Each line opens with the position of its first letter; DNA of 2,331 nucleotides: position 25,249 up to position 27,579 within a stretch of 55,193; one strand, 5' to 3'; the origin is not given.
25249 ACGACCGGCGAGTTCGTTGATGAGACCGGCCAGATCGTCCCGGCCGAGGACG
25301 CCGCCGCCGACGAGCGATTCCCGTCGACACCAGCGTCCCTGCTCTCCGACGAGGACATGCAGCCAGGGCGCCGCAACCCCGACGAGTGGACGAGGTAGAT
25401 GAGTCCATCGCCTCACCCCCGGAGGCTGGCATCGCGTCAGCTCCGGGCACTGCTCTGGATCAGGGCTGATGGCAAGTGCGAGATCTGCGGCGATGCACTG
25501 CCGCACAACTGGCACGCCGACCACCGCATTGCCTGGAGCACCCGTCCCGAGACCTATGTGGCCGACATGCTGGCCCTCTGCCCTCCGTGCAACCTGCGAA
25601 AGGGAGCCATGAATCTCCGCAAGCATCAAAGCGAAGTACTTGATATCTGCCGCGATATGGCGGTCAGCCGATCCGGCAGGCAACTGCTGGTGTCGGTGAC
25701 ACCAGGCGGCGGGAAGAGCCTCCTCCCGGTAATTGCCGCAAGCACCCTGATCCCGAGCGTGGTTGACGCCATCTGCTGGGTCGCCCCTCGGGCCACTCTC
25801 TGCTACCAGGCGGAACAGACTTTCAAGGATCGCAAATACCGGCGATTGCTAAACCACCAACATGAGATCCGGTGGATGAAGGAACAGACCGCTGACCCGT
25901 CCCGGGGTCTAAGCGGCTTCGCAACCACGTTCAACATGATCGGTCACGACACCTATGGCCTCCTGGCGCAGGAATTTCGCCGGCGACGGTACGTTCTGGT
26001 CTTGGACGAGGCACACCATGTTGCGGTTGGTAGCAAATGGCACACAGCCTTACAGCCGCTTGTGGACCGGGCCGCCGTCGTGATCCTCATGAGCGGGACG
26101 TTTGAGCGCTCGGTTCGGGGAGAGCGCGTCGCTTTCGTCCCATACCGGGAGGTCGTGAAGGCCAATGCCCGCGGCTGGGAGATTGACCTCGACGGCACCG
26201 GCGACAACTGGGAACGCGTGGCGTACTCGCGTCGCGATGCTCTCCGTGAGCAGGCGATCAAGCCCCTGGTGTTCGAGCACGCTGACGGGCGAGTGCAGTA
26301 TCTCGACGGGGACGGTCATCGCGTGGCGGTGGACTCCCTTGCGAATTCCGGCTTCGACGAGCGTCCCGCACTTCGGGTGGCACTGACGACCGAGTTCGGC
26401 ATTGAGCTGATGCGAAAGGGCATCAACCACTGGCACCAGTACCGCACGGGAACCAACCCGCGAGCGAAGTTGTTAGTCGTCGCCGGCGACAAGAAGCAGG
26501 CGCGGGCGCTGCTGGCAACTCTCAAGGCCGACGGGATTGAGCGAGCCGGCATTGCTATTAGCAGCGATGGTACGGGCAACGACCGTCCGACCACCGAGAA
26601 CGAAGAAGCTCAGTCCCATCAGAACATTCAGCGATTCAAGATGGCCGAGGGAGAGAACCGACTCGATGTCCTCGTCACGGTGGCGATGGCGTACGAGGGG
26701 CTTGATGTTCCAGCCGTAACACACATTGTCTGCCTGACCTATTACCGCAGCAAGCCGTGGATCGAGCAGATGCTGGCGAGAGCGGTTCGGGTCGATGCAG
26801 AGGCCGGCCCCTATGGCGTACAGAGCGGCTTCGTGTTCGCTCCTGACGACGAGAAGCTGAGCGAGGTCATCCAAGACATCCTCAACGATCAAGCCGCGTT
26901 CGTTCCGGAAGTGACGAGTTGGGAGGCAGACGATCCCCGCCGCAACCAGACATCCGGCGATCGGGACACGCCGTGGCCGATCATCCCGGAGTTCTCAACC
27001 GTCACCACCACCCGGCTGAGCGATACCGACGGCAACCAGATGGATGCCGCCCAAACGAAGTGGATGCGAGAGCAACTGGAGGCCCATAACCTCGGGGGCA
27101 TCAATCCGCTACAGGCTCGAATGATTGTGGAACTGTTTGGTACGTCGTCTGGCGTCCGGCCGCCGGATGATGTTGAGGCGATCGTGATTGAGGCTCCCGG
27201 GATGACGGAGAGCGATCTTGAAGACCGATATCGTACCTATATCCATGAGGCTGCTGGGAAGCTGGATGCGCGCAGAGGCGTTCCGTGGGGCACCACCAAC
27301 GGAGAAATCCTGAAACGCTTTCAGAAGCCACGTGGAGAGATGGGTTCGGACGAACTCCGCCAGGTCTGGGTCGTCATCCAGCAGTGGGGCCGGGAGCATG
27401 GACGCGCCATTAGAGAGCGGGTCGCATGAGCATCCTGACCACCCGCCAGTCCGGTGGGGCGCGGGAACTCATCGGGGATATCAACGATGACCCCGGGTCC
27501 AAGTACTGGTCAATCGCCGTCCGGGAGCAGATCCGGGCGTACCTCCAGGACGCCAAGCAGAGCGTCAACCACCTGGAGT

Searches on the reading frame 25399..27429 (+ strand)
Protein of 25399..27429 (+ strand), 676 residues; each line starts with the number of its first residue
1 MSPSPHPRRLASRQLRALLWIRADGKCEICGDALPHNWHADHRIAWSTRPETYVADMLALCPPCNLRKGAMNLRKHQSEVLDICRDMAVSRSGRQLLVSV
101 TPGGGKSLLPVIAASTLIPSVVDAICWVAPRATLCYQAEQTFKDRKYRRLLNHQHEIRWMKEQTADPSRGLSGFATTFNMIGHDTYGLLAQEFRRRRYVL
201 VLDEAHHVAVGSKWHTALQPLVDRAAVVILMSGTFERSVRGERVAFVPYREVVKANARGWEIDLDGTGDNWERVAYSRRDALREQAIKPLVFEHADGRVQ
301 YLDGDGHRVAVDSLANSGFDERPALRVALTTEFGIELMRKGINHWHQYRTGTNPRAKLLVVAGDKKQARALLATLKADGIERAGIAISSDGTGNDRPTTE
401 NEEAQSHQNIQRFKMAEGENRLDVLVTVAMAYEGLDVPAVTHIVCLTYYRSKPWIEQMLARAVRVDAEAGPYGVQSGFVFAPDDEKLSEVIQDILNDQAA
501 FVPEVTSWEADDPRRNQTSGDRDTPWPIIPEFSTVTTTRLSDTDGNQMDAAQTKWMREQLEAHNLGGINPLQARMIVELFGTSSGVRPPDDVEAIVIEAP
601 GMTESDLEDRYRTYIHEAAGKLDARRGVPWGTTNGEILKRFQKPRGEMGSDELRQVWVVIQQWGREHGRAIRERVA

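Call 26: search_protein_families(library=pfam, proteins=[window:25399-27429:+], max_evalue=0.001)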
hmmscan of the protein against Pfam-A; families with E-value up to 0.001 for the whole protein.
window:25399-27429:+ (676 aa): 4 families
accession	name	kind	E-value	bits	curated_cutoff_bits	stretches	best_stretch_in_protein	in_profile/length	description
PF04851.21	ResIII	-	2.6e-10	40.9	22.5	1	71-237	2-164/164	Type III restriction enzyme, res subunit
PF00270.35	DEAD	-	3.5e-06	27.3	26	1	85-239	12-164/167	DEAD/DEAH box helicase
PF00271.37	Helicase_C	-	1.6e-05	25.6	23.5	1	403-465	51-109/110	Helicase conserved C-terminal domain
PF01844.29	HNH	-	7.6e-05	23.2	21.4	1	27-70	1-46/47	HNH endonuclease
